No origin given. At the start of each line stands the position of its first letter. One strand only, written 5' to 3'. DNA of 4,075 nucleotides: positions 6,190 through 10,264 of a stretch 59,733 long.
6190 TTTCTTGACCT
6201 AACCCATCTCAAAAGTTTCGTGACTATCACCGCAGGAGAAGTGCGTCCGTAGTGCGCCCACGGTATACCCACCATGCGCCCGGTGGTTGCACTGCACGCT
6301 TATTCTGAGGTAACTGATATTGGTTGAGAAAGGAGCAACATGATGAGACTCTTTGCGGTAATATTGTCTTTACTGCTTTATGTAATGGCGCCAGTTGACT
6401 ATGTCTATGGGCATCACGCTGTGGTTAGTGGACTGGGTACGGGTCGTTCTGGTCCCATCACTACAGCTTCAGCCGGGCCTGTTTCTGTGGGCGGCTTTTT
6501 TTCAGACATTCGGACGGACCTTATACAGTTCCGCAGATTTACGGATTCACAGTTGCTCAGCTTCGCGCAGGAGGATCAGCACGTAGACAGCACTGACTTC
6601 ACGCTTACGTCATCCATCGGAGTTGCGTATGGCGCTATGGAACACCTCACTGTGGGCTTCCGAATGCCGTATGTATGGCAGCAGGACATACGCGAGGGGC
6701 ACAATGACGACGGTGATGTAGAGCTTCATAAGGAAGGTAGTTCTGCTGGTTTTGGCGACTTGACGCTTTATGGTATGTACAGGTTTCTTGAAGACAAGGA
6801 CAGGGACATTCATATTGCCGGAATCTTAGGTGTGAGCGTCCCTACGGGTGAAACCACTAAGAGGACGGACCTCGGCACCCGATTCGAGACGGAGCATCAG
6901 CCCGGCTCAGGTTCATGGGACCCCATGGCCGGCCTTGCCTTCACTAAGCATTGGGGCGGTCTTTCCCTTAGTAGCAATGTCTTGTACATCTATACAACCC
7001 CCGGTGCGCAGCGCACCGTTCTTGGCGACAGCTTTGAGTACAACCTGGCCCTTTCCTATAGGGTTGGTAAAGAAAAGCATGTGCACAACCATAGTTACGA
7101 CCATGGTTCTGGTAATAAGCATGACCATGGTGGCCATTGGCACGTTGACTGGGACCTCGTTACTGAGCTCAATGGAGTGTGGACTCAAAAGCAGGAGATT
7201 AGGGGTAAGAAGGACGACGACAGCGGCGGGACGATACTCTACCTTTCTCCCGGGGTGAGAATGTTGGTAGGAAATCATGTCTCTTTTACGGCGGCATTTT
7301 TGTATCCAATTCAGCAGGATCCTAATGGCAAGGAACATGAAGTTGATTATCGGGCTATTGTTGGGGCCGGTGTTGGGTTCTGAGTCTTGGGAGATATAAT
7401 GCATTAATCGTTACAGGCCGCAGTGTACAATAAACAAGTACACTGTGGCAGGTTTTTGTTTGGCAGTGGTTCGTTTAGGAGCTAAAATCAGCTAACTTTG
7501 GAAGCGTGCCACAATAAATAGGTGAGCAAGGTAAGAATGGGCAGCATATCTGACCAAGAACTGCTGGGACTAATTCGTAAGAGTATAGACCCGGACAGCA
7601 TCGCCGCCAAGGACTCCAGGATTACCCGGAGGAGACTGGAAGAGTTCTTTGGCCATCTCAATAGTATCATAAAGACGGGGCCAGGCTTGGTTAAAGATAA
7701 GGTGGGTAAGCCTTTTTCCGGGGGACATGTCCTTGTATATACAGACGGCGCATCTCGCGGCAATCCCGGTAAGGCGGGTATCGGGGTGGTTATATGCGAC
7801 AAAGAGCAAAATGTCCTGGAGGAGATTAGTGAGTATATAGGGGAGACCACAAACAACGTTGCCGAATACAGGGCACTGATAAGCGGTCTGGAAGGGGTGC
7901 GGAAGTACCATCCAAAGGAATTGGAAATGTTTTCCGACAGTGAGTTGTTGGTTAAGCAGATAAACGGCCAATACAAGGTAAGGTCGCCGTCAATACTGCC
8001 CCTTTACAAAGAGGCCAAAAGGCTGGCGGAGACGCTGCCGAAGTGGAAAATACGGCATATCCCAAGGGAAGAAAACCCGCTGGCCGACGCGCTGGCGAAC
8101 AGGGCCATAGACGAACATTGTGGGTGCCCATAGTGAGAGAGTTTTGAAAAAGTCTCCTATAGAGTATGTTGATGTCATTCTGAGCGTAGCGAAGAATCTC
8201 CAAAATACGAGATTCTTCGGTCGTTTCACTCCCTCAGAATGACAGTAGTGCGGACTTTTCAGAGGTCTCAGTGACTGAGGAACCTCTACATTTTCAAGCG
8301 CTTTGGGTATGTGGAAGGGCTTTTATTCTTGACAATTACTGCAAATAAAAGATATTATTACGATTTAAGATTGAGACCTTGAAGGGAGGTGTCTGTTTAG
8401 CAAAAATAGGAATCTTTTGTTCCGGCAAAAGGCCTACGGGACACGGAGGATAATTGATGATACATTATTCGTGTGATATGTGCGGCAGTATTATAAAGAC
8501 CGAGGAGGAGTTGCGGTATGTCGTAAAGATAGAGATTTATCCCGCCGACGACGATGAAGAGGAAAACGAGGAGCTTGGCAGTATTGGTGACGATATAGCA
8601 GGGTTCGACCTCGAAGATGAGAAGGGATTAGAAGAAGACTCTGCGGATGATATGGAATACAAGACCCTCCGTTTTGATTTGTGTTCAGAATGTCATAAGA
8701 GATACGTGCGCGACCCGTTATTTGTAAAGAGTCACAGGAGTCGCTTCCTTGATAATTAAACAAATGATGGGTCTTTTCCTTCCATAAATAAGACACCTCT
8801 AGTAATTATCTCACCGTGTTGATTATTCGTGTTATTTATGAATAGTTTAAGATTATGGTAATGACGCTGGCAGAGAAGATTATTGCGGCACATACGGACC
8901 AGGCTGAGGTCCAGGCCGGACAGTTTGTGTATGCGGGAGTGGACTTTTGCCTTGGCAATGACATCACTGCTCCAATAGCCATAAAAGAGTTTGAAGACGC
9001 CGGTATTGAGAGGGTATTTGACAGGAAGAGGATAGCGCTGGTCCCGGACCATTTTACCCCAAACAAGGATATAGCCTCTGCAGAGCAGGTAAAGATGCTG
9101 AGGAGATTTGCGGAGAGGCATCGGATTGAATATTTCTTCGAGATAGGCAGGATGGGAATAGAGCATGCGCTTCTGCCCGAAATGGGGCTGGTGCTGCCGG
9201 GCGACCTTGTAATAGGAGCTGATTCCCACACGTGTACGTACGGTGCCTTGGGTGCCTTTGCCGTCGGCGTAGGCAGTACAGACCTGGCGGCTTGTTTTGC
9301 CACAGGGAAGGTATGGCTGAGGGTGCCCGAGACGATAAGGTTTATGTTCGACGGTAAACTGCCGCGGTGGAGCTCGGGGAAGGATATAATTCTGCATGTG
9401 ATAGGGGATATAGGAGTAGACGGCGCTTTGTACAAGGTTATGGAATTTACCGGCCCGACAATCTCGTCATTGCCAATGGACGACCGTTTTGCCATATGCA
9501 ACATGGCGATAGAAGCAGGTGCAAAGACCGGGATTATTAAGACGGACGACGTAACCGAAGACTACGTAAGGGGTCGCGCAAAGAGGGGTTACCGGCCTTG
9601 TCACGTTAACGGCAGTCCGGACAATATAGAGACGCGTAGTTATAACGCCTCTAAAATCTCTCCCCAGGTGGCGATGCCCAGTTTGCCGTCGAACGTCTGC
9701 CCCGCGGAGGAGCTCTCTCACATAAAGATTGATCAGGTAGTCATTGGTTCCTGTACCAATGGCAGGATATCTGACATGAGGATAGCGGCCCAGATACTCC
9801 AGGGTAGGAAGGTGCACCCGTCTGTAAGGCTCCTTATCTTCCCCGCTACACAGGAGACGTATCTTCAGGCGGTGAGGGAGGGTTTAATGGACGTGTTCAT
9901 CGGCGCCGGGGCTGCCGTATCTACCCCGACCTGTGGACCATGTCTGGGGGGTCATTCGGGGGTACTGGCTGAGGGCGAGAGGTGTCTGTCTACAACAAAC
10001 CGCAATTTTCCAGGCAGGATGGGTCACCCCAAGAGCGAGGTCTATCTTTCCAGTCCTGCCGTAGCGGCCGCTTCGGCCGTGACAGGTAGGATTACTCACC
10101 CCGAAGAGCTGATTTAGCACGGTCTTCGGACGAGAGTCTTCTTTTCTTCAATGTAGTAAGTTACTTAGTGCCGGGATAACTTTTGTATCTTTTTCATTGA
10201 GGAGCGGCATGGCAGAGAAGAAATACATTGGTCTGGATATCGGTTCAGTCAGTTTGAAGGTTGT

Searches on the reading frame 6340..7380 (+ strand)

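Call 48: search_protein_families(library=pfam, proteins=[window:6340-7380:+], max_evalue=0.00001)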
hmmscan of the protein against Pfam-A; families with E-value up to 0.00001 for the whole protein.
window:6340-7380:+ (347 aa): 1 family
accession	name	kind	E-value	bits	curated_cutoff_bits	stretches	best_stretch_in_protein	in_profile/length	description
PF13557.12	Phenol_MetA_deg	-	7.8e-15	56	22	1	89-253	27-180/242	Putative MetA-pathway of phenol degradation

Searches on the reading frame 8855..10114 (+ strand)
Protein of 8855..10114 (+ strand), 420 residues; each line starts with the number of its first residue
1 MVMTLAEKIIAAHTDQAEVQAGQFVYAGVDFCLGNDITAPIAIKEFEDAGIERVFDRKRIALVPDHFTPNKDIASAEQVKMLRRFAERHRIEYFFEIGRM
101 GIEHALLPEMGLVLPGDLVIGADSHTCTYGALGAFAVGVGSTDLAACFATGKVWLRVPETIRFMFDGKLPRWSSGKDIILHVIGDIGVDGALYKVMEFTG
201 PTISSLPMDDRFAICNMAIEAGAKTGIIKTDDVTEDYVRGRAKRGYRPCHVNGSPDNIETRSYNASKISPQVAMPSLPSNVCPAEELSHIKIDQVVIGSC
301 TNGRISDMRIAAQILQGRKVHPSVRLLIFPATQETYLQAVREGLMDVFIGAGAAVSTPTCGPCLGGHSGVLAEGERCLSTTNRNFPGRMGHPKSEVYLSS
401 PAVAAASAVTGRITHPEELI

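Call 48: search_protein_families(library=pfam, proteins=[window:8855-10114:+], max_evalue=0.00001)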
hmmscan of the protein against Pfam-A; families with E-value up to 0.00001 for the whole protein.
window:8855-10114:+ (420 aa): 1 family
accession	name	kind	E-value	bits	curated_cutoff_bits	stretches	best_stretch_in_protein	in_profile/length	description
PF00330.25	Aconitase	-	6e-105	352.3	28.7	2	7-284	1-303/463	Aconitase family (aconitate hydratase)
